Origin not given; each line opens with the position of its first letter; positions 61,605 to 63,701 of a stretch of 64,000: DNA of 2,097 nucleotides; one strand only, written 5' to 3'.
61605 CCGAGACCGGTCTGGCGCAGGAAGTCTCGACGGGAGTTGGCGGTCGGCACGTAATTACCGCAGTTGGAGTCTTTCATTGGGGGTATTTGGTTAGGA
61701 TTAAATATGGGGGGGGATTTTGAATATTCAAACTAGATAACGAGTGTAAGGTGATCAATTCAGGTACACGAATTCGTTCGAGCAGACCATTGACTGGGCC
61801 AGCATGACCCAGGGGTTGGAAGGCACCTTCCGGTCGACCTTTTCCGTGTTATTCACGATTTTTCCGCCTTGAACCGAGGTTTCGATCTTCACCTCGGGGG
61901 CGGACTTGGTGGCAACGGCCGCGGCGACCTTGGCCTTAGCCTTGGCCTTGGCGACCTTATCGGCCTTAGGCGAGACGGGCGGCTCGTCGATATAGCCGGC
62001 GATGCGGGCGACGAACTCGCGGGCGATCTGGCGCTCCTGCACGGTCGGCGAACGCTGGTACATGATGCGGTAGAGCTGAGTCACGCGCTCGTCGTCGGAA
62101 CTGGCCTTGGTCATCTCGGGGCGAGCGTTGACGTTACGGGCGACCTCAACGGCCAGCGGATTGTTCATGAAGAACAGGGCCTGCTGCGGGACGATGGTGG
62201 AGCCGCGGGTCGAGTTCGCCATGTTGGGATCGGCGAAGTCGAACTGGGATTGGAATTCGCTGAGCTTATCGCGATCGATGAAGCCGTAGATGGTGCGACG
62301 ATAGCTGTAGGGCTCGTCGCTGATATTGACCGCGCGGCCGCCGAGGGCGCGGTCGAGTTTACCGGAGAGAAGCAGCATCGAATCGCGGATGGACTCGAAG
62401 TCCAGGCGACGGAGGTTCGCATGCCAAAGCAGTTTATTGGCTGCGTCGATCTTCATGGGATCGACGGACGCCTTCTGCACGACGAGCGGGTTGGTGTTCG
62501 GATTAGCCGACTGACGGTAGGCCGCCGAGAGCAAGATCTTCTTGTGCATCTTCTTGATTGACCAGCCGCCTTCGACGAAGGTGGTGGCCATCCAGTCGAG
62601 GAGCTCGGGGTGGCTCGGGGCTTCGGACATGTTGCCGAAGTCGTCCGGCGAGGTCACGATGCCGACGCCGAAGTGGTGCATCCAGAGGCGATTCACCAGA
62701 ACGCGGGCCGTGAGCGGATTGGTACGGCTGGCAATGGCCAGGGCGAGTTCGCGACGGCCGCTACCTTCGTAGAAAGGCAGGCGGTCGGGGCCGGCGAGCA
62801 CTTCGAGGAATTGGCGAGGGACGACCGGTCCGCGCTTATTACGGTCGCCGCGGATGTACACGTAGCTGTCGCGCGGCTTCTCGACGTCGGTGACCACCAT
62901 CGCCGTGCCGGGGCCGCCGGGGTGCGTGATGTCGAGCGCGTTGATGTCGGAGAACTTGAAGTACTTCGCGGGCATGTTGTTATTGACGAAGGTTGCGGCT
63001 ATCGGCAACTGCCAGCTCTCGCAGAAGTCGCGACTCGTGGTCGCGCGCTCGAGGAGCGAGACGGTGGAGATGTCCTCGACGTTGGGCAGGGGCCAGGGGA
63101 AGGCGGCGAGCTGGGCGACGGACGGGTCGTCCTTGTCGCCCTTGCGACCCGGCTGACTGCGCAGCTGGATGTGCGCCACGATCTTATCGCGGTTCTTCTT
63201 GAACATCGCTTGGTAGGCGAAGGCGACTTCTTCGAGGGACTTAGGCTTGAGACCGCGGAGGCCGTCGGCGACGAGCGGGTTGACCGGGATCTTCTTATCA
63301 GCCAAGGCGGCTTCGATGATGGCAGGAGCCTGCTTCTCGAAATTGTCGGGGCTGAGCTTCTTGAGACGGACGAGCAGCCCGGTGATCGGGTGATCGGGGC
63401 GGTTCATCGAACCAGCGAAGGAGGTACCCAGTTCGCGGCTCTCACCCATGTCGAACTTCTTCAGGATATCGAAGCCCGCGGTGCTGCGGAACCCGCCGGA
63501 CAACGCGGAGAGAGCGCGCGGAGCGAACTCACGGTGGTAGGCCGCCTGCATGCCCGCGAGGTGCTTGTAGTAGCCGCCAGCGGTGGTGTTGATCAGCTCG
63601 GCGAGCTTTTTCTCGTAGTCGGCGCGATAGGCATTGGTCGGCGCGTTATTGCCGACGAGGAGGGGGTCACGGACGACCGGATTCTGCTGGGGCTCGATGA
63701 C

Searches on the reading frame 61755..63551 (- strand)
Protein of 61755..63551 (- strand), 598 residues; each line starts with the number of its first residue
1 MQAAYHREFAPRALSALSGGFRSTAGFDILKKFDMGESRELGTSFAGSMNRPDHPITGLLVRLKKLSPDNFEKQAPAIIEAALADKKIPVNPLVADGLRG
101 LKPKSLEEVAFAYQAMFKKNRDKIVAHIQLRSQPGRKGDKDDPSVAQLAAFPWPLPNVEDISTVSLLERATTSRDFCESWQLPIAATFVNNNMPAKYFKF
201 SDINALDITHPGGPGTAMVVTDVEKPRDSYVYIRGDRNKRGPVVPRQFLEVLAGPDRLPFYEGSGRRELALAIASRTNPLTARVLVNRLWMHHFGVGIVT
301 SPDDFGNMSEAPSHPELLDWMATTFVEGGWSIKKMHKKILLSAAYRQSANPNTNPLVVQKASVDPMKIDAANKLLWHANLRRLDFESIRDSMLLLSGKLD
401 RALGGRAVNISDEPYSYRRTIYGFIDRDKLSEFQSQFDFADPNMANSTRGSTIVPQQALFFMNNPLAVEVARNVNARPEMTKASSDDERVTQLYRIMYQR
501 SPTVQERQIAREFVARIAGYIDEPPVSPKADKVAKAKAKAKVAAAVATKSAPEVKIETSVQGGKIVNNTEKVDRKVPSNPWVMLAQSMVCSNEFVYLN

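Call 42: search_protein_families(library=pfam, max_evalue=1e-10, proteins=[window:61755-63551:-])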
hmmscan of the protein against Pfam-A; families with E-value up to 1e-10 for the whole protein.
window:61755-63551:- (598 aa): 1 family
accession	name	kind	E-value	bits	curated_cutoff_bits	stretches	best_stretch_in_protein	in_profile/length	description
PF07587.16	PSD1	-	4e-78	262.6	28.5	1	265-513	1-243/244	Protein of unknown function (DUF1553)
